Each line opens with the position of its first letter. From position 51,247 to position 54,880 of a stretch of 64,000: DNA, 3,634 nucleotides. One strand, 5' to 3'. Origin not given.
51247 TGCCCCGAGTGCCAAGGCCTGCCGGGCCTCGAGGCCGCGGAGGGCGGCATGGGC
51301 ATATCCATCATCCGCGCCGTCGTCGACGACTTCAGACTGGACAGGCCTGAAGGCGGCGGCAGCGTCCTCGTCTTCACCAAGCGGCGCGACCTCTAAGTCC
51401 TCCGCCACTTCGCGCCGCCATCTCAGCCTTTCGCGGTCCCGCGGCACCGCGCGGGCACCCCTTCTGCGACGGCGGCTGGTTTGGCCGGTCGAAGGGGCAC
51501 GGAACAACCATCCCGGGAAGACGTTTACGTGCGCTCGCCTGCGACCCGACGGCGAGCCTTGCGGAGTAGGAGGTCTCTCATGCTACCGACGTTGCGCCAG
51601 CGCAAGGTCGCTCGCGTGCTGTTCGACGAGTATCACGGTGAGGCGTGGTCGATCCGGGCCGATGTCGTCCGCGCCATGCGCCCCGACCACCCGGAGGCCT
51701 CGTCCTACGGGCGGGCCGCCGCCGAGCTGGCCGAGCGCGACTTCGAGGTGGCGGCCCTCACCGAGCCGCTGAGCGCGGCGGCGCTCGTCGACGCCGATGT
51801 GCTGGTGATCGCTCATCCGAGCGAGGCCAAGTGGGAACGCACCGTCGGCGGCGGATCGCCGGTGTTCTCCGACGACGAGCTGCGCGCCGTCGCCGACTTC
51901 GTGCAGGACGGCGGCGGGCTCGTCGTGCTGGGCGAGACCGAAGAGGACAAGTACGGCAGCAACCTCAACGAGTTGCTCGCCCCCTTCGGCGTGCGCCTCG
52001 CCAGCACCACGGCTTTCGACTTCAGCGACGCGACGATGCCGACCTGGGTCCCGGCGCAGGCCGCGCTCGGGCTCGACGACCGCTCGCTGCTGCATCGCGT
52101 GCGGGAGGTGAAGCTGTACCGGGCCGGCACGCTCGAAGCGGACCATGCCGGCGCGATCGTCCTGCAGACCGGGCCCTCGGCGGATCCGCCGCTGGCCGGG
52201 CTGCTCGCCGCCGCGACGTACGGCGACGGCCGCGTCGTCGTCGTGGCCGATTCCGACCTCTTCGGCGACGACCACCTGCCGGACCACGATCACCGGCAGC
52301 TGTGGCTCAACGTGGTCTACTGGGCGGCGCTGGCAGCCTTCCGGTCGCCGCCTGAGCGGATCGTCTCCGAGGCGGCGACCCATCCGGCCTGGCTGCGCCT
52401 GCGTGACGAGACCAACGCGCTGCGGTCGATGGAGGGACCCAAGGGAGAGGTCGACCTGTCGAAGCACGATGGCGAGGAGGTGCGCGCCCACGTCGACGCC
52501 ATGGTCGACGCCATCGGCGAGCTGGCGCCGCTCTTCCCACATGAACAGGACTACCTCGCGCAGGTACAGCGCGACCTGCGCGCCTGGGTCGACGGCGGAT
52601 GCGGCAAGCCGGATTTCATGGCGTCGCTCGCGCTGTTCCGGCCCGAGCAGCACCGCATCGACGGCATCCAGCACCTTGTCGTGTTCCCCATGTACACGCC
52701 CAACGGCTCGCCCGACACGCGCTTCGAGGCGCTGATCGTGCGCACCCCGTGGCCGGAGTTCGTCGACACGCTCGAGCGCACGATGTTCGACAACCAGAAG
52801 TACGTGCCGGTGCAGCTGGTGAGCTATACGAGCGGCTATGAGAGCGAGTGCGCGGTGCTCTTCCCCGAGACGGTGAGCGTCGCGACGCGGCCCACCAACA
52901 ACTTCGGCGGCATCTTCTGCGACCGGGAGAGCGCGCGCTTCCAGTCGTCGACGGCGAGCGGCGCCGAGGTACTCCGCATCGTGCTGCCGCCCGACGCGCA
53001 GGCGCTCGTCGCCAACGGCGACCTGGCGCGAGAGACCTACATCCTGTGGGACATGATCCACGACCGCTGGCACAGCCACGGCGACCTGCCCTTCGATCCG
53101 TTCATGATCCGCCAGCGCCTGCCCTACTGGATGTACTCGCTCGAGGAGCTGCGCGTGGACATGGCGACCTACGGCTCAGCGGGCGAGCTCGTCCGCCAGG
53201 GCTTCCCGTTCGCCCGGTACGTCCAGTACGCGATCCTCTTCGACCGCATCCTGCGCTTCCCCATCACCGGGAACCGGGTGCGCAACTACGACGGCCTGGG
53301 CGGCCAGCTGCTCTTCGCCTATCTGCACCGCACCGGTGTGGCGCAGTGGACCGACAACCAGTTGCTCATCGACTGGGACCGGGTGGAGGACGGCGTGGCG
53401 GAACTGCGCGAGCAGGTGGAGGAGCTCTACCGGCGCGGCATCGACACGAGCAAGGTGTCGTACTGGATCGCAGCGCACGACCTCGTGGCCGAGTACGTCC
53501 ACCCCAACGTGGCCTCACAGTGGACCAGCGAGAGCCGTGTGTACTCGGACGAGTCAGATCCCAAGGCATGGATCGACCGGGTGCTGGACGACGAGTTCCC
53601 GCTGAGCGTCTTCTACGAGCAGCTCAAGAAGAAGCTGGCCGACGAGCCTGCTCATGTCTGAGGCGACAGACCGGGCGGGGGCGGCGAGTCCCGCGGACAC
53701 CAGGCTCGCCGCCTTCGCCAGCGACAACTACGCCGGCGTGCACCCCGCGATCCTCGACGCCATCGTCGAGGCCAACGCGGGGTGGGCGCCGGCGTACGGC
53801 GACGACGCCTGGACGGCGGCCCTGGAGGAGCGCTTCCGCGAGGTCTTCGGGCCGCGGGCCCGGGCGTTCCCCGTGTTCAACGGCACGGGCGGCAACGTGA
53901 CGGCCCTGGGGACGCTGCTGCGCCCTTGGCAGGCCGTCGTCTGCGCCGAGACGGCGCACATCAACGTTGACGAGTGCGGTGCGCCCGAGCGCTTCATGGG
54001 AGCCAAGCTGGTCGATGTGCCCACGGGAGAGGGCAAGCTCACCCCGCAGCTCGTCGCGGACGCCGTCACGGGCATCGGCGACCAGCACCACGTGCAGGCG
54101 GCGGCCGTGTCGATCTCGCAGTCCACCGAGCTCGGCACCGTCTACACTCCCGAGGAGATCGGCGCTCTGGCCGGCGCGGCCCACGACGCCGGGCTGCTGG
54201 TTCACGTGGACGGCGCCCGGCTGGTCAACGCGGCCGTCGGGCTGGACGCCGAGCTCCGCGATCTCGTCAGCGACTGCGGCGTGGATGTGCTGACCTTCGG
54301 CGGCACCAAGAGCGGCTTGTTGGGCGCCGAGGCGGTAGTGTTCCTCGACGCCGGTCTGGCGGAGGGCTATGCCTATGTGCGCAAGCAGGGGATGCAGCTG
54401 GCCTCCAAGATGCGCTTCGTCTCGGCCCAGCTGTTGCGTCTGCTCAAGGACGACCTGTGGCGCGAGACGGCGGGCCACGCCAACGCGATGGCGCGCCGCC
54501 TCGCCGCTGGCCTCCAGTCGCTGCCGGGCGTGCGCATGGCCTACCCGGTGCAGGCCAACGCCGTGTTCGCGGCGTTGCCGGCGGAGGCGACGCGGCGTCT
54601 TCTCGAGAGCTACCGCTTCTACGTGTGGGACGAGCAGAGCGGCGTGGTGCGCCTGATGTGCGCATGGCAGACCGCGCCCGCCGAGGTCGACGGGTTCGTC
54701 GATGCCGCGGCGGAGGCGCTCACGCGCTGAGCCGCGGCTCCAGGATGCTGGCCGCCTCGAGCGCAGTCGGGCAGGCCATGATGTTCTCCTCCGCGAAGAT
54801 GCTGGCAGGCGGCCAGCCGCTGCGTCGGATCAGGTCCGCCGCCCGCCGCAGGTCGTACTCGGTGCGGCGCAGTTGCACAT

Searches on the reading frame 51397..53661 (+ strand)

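Call 77: search_protein_families(library=pfam, proteins=[window:51397-53661:+], max_evalue=0.00001)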
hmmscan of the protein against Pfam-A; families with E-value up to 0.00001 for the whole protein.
window:51397-53661:+ (754 aa): 4 families
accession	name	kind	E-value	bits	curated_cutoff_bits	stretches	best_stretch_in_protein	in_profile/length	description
PF19985.4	DUF6421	-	5.7e-171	569.5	25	1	329-749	1-426/437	Family of unknown function (DUF6421)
PF14258.12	DUF4350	-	5.3e-11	43.6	30.4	1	155-306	48-180/181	Domain of unknown function (DUF4350)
PF09822.16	ABC_transp_aux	-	7.7e-08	32.4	34.7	1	107-215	21-127/288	ABC-type uncharacterized transport system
PF23355.1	IFT52_GIFT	-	1.4e-06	28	27.2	0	115-203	28-105/246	IFT52 GIFT domain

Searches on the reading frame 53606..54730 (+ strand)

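Call 77: search_protein_families(library=pfam, proteins=[window:53606-54730:+], max_evalue=0.00001)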
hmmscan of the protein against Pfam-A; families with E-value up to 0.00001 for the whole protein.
window:53606-54730:+ (374 aa): 1 family
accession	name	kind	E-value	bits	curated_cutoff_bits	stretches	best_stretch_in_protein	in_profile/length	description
PF01212.27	Beta_elim_lyase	-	3.7e-51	174.6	27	1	37-321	2-284/288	Beta-eliminating lyase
